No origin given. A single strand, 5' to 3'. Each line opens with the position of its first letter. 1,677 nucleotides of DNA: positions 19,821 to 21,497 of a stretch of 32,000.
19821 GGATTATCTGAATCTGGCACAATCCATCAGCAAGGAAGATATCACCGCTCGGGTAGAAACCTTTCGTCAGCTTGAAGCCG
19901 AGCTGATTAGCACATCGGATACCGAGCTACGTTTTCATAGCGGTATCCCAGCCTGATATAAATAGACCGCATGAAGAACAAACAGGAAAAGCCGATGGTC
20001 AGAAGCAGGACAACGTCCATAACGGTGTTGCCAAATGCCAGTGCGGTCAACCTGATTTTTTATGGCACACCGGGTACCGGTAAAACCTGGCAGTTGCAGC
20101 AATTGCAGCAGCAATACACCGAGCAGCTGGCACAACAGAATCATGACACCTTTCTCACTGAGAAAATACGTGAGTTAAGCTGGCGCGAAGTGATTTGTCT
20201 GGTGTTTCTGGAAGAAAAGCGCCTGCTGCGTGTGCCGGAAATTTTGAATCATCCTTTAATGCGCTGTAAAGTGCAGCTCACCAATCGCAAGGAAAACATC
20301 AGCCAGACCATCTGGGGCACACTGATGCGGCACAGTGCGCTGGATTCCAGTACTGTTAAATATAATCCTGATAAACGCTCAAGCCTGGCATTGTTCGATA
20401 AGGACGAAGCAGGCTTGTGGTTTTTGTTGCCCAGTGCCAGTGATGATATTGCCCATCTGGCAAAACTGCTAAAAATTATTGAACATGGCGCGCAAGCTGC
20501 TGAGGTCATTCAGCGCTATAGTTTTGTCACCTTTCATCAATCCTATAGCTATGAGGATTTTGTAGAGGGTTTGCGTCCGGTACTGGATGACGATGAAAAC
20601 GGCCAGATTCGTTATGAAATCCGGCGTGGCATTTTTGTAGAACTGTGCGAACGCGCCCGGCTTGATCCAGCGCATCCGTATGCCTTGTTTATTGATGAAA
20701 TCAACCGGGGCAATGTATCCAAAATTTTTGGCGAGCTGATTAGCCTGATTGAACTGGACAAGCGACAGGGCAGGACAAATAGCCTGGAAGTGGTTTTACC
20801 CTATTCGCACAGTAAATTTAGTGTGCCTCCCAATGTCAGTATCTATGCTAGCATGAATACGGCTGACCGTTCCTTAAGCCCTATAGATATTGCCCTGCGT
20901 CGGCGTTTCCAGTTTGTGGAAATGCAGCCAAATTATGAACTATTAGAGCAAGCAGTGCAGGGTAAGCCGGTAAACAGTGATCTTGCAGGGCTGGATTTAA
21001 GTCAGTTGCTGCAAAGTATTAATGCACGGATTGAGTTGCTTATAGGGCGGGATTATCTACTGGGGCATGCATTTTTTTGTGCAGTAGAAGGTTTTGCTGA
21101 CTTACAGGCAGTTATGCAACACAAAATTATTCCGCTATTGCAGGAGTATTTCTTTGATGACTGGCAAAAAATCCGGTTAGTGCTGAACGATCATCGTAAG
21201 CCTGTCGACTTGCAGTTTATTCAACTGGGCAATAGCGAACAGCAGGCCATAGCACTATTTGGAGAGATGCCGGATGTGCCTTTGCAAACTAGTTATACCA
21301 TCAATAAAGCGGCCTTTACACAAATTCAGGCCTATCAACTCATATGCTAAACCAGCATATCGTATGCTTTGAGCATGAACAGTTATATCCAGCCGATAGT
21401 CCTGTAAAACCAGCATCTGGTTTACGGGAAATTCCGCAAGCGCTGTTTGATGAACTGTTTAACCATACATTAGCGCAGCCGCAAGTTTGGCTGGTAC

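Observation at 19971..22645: McrBC-family pair in which the McrB-like GTPase has an inserted domain instead of an N-terminal reader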

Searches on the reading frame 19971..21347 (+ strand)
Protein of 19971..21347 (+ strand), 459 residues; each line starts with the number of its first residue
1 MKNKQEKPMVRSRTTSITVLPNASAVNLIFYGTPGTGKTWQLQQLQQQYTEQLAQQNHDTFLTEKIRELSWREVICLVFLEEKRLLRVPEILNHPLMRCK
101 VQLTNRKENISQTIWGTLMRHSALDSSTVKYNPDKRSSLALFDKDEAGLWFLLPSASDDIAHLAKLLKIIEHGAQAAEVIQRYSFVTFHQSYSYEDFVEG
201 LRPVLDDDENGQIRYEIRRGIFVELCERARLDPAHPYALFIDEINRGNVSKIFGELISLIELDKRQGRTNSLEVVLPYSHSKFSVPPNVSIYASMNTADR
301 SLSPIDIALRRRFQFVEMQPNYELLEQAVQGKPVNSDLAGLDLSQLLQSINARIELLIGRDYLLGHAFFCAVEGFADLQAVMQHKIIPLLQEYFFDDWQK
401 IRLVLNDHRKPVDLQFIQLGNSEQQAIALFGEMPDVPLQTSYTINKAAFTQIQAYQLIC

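Call 3: search_protein_families(library=pfam, proteins=[window:19971-21347:+], max_evalue=1)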
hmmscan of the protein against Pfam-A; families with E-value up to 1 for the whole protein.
window:19971-21347:+ (459 aa): 11 families
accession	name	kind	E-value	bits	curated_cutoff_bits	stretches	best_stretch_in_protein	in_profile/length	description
PF07728.20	AAA_5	-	7.1e-15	55.7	22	2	177-313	20-139/139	AAA domain (dynein-related subfamily)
PF13401.12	AAA_22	-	5.6e-05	23.9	27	1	28-73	8-49/130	AAA domain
PF13521.12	AAA_28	-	0.0021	18.7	27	1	29-67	3-41/164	AAA domain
PF00004.35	AAA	-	0.0076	17.1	21.2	1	28-59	1-32/131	ATPase family associated with various cellular activities (AAA)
PF16796.11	Microtub_bd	-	0.032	14.6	27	1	22-65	88-131/155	Microtubule binding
PF13191.12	AAA_16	-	0.033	15.1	32.6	1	28-66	27-73/167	AAA ATPase domain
PF13173.12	AAA_14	-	0.049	14.1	27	0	29-69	6-48/129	AAA domain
PF01078.27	Mg_chelatase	-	0.068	13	20.3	1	23-57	20-54/207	Magnesium chelatase, subunit ChlI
PF00910.28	RNA_helicase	-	0.079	13.9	21.5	1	29-67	2-40/105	RNA helicase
PF12775.13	AAA_7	-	0.12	12.3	25.8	1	23-52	31-60/181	P-loop containing dynein motor region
PF05729.18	NACHT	-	0.14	12.4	26.7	1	29-75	4-51/167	NACHT domain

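Call 4: search_protein_families(library=padloc, proteins=[window:19971-21347:+], max_evalue=0.01)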
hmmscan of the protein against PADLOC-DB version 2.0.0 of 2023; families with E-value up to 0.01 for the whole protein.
window:19971-21347:+ (459 aa): 4 families
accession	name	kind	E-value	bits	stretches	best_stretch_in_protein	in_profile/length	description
PDLC03547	REase_II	-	5.4e-17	59.6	1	186-315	295-440/585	Type II restriction enzyme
PDLC03448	REase_II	-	3e-11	40.2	1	223-369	613-776/857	Type II restriction enzyme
PDLC04140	mad8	-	0.0012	16.4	1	27-260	29-217/314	mads_8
PDLC00268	PtuA1|PtuA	-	0.0048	14.4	0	24-61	24-61/411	AAA ATPase domain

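Call 5: search_protein_families(library=ncbifam, proteins=[window:19971-21347:+], max_evalue=0.01)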
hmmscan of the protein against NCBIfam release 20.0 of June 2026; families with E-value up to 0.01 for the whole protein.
window:19971-21347:+ (459 aa): 2 families
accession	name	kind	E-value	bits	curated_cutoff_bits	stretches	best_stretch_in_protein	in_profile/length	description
NF008457.0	PRK11331.1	equivalog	2e-42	145.5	637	1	179-401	223-448/459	5-methylcytosine-specific restriction enzyme subunit McrB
NF007223.0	PRK09641.1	equivalog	0.0052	16.6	209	1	34-110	102-180/187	RNA polymerase sigma factor SigW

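Call 6: search_solved_structures(query=window:19971-21347:+, max_evalue=0.01, show_alignments=2)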
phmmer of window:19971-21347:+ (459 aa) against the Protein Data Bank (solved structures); distinct sequences matched with E-value up to 0.01: 5.
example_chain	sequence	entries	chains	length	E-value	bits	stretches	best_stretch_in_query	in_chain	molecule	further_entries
6ut3_A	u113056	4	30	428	1.6e-58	202.2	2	237-411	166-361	GTPase subunit of restriction endonuclease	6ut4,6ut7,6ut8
6ut5_A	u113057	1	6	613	1.3e-57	199.2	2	236-411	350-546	GTPase subunit of restriction endonuclease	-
6hz4_A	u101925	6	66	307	1.1e-42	150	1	179-400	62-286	5-methylcytosine-specific restriction enzyme B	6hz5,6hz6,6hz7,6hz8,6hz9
6ut6_A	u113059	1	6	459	5.4e-42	147.7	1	179-400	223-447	5-methylcytosine-specific restriction enzyme B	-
7vsr_A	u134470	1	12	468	5.6e-42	147.7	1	179-400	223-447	5-methylcytosine-specific restriction enzyme B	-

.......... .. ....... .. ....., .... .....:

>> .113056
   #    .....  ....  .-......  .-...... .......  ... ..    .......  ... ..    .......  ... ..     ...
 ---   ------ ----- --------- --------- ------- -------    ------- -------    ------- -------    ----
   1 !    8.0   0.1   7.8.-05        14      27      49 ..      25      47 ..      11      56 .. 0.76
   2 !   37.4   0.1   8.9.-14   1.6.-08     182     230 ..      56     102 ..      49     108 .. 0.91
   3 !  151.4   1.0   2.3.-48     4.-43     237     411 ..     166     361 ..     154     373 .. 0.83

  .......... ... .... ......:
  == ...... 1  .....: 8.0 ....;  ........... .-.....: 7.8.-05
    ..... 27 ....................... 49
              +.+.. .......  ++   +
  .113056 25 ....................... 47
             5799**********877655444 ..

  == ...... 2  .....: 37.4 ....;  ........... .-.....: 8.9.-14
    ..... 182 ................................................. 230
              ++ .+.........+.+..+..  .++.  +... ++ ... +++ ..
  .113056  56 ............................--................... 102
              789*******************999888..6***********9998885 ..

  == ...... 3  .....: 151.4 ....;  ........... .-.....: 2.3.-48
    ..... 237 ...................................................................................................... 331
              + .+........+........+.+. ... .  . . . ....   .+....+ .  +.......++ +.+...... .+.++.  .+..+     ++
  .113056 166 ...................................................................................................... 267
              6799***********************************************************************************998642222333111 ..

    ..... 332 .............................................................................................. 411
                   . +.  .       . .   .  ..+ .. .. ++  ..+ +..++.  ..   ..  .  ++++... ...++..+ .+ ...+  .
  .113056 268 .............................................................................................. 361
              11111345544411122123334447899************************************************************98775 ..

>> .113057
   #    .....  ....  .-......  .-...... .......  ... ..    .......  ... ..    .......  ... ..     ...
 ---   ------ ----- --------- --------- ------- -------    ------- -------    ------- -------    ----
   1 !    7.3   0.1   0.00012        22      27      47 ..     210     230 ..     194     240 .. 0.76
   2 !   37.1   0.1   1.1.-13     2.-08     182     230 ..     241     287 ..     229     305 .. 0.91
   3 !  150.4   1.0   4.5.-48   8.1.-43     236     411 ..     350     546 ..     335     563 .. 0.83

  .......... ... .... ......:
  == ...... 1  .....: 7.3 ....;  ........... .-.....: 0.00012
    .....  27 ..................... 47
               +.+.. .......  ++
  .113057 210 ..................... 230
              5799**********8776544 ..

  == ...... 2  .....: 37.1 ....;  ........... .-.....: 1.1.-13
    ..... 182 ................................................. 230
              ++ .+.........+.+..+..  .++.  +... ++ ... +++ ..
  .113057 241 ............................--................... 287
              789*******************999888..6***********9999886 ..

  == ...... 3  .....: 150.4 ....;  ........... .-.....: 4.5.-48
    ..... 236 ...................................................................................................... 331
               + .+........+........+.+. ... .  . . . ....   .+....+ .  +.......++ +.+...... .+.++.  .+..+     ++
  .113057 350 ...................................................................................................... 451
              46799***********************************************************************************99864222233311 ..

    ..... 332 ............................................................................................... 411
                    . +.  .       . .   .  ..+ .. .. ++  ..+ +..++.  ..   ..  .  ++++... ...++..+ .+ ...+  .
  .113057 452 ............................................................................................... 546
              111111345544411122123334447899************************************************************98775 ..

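Call 8: find_homologous_proteins(query=window:19971-21347:+, max_evalue=0.00001)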
Query window:19971-21347:+ (459 aa): 8000 proteins with E <= 0.00001 among 8000 candidates; the best 120 are listed.
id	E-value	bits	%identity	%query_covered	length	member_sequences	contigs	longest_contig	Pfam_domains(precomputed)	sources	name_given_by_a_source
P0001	2.2e-278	942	94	97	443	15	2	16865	PF28529.1,PF07728.21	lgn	-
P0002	1.7e-270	916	90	98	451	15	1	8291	PF28529.1,PF07728.21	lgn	-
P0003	6.8e-247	838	82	99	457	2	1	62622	PF28529.1,PF07728.21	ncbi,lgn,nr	ncbi:MAG: hypothetical protein EOO69_08230 [Moraxellaceae bacterium]|nr:MAG: hypothetical protein EO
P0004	5.5e-245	832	84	98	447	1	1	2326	PF28529.1,PF07728.21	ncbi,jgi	jgi:5-methylcytosine-specific restriction protein B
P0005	2.0e-240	817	81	98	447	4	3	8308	PF28529.1,PF07728.21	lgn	-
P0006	3.5e-238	809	79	100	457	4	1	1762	PF28529.1,PF07728.21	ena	-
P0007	5.6e-230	782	80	95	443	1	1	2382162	PF28529.1,PF13401.13,PF07728.21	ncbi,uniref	ncbi:McrB family protein [Alkanindiges sp. WGS2144]|uniref:McrB family protein n=1 Tax=Alkanindiges 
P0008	1.4e-227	774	79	94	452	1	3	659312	PF28529.1,PF07728.21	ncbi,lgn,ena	-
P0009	1.8e-216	738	76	95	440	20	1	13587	PF28529.1,PF07728.21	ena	-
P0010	4.8e-214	730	74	94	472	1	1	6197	PF28529.1,PF07728.21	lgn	-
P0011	5.1e-212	723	75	95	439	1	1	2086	PF28529.1,PF07728.21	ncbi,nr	ncbi:MAG: hypothetical protein EOO68_13950 [Moraxellaceae bacterium]|nr:MAG: hypothetical protein EO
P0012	1.6e-194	665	69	94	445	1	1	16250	PF28529.1,PF07728.21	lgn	-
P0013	1.9e-194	665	96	67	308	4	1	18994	PF13401.13,PF07728.21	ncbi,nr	ncbi:McrB family protein [Alkanindiges illinoisensis]|nr:AAA family ATPase [Alkanindiges illinoisens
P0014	2.3e-179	615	65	95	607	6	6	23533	PF28529.1,PF07728.21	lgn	-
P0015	1.4e-178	613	64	95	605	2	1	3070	PF28529.1,PF07728.21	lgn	-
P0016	5.5e-178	611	63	96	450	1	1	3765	PF28529.1,PF07728.21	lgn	-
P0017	2.8e-177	608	64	94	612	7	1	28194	PF28529.1,PF07728.21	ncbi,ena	-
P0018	1.9e-176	606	62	96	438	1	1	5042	PF28529.1,PF07728.21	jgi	jgi:5-methylcytosine-specific restriction enzyme B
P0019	7.7e-176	604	63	97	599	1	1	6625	PF28529.1,PF07728.21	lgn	-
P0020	5.9e-174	597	63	94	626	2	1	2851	PF28529.1,PF07728.21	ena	-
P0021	3.9e-168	578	62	95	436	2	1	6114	PF28529.1,PF07728.21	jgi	jgi:5-methylcytosine-specific restriction protein B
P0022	1.4e-156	540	60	92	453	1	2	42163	PF28529.1,PF07728.21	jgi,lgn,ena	-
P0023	3.7e-154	532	56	96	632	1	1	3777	PF28529.1,PF07728.21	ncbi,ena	-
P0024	5.9e-154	532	58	92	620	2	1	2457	PF28529.1,PF07728.21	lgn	-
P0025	7.5e-154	531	59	92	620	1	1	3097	PF28529.1,PF07728.21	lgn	-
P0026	8.4e-154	531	57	94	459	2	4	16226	PF28529.1,PF07728.21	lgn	-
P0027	3.2e-153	529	58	92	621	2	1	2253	PF28529.1,PF07728.21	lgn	-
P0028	6.9e-152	525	56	96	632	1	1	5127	PF28529.1,PF07728.21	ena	-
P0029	3.4e-150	519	57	94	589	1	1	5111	PF28529.1,PF07728.21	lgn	-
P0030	5.4e-149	515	57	94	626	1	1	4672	PF28529.1,PF07728.21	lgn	-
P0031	1.4e-147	511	58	92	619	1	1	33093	PF28529.1,PF07728.21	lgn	-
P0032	1.2e-146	508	55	96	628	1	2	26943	PF28529.1,PF07728.21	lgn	-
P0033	1.4e-146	507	57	92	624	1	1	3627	PF28529.1,PF07728.21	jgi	-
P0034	1.5e-146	507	58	92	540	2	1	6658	PF28529.1,PF07728.21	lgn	-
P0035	9.6e-146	505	55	94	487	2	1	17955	PF28529.1,PF07728.21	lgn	-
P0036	1.1e-145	504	57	92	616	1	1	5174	PF28529.1,PF07728.21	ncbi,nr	ncbi:MAG: AAA family ATPase [Pseudomonadota bacterium]|nr:AAA family ATPase [Pseudomonadota bacteriu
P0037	7.6e-145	502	57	92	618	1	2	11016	PF28529.1,PF07728.21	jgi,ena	-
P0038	4.8e-144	499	56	92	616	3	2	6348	PF28529.1,PF07728.21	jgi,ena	-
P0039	6.0e-144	499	55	96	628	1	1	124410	PF28529.1,PF07728.21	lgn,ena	-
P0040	1.5e-143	497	56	92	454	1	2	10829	PF28529.1,PF07728.21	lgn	-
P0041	2.8e-143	496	58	92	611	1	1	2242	PF28529.1,PF07728.21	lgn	-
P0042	2.4e-142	493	55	92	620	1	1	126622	PF28529.1,PF07728.21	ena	-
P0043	1.5e-140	487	53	95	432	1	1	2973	PF28529.1,PF07728.21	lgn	-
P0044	2.1e-140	487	56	92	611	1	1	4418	PF28529.1,PF07728.21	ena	-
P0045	9.1e-137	475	56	92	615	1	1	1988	PF28529.1,PF07728.21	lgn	-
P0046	2.0e-136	474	52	94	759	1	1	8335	PF28529.1,PF07728.21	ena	-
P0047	4.2e-136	473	53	95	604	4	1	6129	PF28529.1,PF07728.21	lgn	-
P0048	7.5e-136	472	55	92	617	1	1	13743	PF28529.1,PF07728.21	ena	-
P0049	1.0e-135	471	53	95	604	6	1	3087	PF28529.1,PF07728.21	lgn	-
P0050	1.9e-134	467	51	98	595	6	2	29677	PF28529.1,PF07728.21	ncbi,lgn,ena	-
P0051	6.5e-128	446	50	94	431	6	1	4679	PF28529.1,PF07728.21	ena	-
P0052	1.5e-116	408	47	90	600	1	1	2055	PF28529.1,PF07728.21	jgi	-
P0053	5.6e-116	406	46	94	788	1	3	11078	PF28529.1,PF07728.21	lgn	-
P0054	1.0e-115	406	45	94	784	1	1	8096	PF28529.1,PF07728.21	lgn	-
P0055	1.7e-114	402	46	94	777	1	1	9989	PF28529.1,PF07728.21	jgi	jgi:5-methylcytosine-specific restriction protein B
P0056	1.9e-113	398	49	89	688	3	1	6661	PF28529.1,PF07728.21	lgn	-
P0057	2.1e-113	398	48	91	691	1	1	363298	PF28529.1,PF07728.21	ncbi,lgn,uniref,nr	ncbi:McrB family protein [Serratia grimesii]|uniref:McrB family protein n=1 Tax=Serratia grimesii Ta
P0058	4.1e-113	397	49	86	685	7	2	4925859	PF28529.1,PF07728.21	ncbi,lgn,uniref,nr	ncbi:McrB family protein [Dickeya zeae]|uniref:McrB family protein n=1 Tax=Dickeya zeae TaxID=204042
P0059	5.3e-113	397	47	87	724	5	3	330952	PF28529.1,PF07728.21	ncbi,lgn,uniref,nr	ncbi:McrB family protein [Rouxiella chamberiensis]|uniref:McrB family protein n=1 Tax=Rouxiella cham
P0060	5.8e-113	396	44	93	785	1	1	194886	PF28529.1,PF07728.21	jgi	-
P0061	1.2e-111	392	45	95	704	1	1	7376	PF28529.1,PF07728.21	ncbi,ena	-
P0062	1.2e-111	392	48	91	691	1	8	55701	PF28529.1,PF07728.21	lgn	-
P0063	1.7e-111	392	44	97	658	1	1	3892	PF28529.1,PF07728.21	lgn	-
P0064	1.7e-111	392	49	86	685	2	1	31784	PF28529.1,PF07728.21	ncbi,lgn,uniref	ncbi:McrB family protein [Dickeya undicola]|uniref:McrB family protein n=1 Tax=Dickeya undicola TaxI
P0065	1.8e-111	392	48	91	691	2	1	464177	PF28529.1,PF07728.21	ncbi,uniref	ncbi:McrB family protein [Serratia sp. NA_112.1]|uniref:McrB family protein n=1 Tax=Serratia sp. NA_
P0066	1.9e-111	392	44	94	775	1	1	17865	PF28529.1,PF07728.21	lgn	-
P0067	2.3e-111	391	47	87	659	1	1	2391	PF28529.1,PF00004.36,PF07728.21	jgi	jgi:5-methylcytosine-specific restriction protein B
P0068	2.6e-111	391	49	86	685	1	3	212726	PF28529.1,PF07728.21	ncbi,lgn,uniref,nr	ncbi:McrB family protein [Dickeya sp. ws52]|uniref:McrB family protein n=1 Tax=Dickeya sp. ws52 TaxI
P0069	3.9e-111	390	48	91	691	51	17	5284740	PF28529.1,PF07728.21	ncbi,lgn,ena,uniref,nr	ncbi:restriction endonuclease [Serratia liquefaciens]|uniref:McrB family protein n=1 Tax=Serratia li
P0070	5.3e-111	390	49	85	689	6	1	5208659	PF28529.1,PF07728.21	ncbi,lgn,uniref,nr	ncbi:McrB family protein [Dickeya dadantii]|uniref:McrB family protein n=1 Tax=Dickeya dadantii TaxI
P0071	5.6e-111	390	49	87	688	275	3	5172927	PF28529.1,PF07728.21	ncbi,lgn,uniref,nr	ncbi:McrB family protein [Serratia ureilytica]|uniref:McrB family protein n=1 Tax=Serratia ureilytic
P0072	9.8e-111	389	45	95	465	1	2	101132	PF28529.1,PF00004.36,PF07728.21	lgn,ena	-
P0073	1.4e-110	389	46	100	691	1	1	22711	PF28529.1,PF07728.21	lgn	-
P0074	1.4e-110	389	46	100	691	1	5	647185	PF28529.1,PF07728.21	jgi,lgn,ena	jgi:5-methylcytosine-specific restriction protein B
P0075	1.4e-110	389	46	100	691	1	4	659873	PF28529.1,PF07728.21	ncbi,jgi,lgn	-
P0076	2.5e-110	388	48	91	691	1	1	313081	PF28529.1,PF07728.21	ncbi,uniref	ncbi:AAA family ATPase [Pectobacterium versatile]|uniref:McrB family protein n=1 Tax=Pectobacterium 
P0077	2.7e-110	388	46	94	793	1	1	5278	PF28529.1,PF13401.13,PF07728.21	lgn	-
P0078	3.8e-110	387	46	100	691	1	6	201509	PF28529.1,PF07728.21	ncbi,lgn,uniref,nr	ncbi:McrB family protein [Enterobacter hormaechei]|uniref:McrB family protein n=1 Tax=Enterobacter h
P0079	4.3e-110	387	42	98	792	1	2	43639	PF28529.1,PF07728.21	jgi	jgi:5-methylcytosine-specific restriction enzyme B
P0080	4.9e-110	387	43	99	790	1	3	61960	PF28529.1,PF07728.21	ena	-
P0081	6.6e-110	386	45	93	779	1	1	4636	PF28529.1,PF07728.21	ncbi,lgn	ncbi:MAG: AAA family ATPase [Desulfobacter sp.]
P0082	6.7e-110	386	47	91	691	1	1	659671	PF28529.1,PF07728.21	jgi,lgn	-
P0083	6.7e-110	386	47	91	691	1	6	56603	PF28529.1,PF07728.21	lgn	-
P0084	8.6e-110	386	48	90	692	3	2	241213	PF28529.1,PF07728.21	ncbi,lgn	-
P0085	9.4e-110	386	44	95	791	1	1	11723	PF28529.1,PF07728.21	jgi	jgi:5-methylcytosine-specific restriction enzyme B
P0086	9.6e-110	386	46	93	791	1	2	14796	PF28529.1,PF07728.21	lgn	-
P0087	9.9e-110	386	46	100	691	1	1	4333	PF28529.1,PF07728.21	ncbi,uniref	ncbi:McrB family protein [Kluyvera cryocrescens]|uniref:McrB family protein n=1 Tax=Kluyvera cryocre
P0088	1.6e-109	385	46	87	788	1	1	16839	PF28529.1,PF07728.21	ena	-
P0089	1.6e-109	385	47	91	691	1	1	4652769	PF28529.1,PF07728.21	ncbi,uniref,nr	ncbi:McrB family protein [Citrobacter sp. R56]|uniref:McrB family protein n=1 Tax=Citrobacter sp. R5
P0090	1.8e-109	385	46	91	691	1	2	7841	PF28529.1,PF07728.21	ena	-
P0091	2.3e-109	385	47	91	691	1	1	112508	PF28529.1,PF07728.21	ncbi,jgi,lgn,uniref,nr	ncbi:AAA family ATPase [Kosakonia sacchari]|uniref:AAA family ATPase n=1 Tax=Kosakonia sacchari TaxI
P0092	2.4e-109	385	48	86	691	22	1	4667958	PF28529.1,PF07728.21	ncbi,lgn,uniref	ncbi:AAA family ATPase [Rahnella sp. PAMC 25559]|uniref:McrB family protein n=1 Tax=Rahnella sp. PAM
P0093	2.4e-109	385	48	85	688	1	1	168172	PF28529.1,PF07728.21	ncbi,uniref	ncbi:McrB family protein [Brenneria goodwinii]|uniref:McrB family protein n=1 Tax=Brenneria goodwini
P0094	2.5e-109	385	47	86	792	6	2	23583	PF28529.1,PF07728.21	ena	-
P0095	3.7e-109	384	48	90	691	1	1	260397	PF28529.1,PF07728.21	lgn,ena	-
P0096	4.6e-109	384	44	95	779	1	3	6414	PF28529.1,PF07728.21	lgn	-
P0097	5.0e-109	384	42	98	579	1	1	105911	PF28529.1,PF07728.21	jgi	-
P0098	5.3e-109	383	46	87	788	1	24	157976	PF28529.1,PF07728.21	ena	-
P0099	6.9e-109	383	47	94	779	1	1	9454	PF28529.1,PF07728.21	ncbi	-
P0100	7.1e-109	383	49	86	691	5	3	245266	PF28529.1,PF07728.21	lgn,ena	-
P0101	7.2e-109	383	46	91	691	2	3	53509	PF28529.1,PF07728.21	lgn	-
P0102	8.7e-109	383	48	88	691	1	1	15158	PF28529.1,PF07728.21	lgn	-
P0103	9.6e-109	383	46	94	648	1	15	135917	PF28529.1,PF07728.21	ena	-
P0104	9.8e-109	383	47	90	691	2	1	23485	PF28529.1,PF07728.21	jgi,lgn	jgi:5-methylcytosine-specific restriction protein B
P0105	1.5e-108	382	46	94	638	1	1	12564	PF28529.1,PF07728.21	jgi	jgi:5-methylcytosine-specific restriction enzyme B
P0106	1.5e-108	382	46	94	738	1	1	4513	PF28529.1,PF07728.21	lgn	-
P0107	1.8e-108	382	45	94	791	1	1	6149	PF28529.1,PF07728.21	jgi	jgi:5-methylcytosine-specific restriction enzyme B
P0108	1.9e-108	382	46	94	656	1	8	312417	PF28529.1,PF07728.21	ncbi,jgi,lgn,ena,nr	ncbi:MAG: hypothetical protein CVV14_01010 [Gammaproteobacteria bacterium HGW-Gammaproteobacteria-4]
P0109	2.0e-108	382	45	95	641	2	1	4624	PF28529.1,PF07728.21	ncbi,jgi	jgi:5-methylcytosine-specific restriction protein B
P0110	2.2e-108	381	47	91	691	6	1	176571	PF28529.1,PF07728.21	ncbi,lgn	-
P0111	2.2e-108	381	46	95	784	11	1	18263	PF28529.1,PF07728.21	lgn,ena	-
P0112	2.6e-108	381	47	90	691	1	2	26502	PF28529.1,PF07728.21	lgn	-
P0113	2.6e-108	381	48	86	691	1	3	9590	PF28529.1,PF07728.21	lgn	-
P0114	2.6e-108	381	47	90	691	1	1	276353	PF28529.1,PF07728.21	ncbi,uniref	ncbi:AAA family ATPase [Lelliottia sp.]|uniref:McrB family protein n=1 Tax=Lelliottia sp. TaxID=1898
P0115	2.7e-108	381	44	95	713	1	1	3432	PF28529.1,PF07728.21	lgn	-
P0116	2.7e-108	381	45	95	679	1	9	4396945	PF28529.1,PF07728.21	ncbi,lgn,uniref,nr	ncbi:AAA family ATPase [Providencia vermicola]|uniref:McrB family protein n=1 Tax=Providencia TaxID=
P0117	2.8e-108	381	45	95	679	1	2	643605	PF28529.1,PF07728.21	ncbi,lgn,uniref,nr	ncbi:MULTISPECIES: McrB family protein [Providencia]|uniref:McrB family protein n=1 Tax=Providencia 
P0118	2.8e-108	381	47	90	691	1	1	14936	PF28529.1,PF07728.21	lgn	-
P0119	3.3e-108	381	48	90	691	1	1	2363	PF28529.1,PF07728.21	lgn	-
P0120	3.5e-108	381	47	91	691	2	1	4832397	PF28529.1,PF07728.21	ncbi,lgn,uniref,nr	ncbi:AAA family ATPase [Pectobacterium brasiliense]|uniref:McrB family protein n=1 Tax=Pectobacteriu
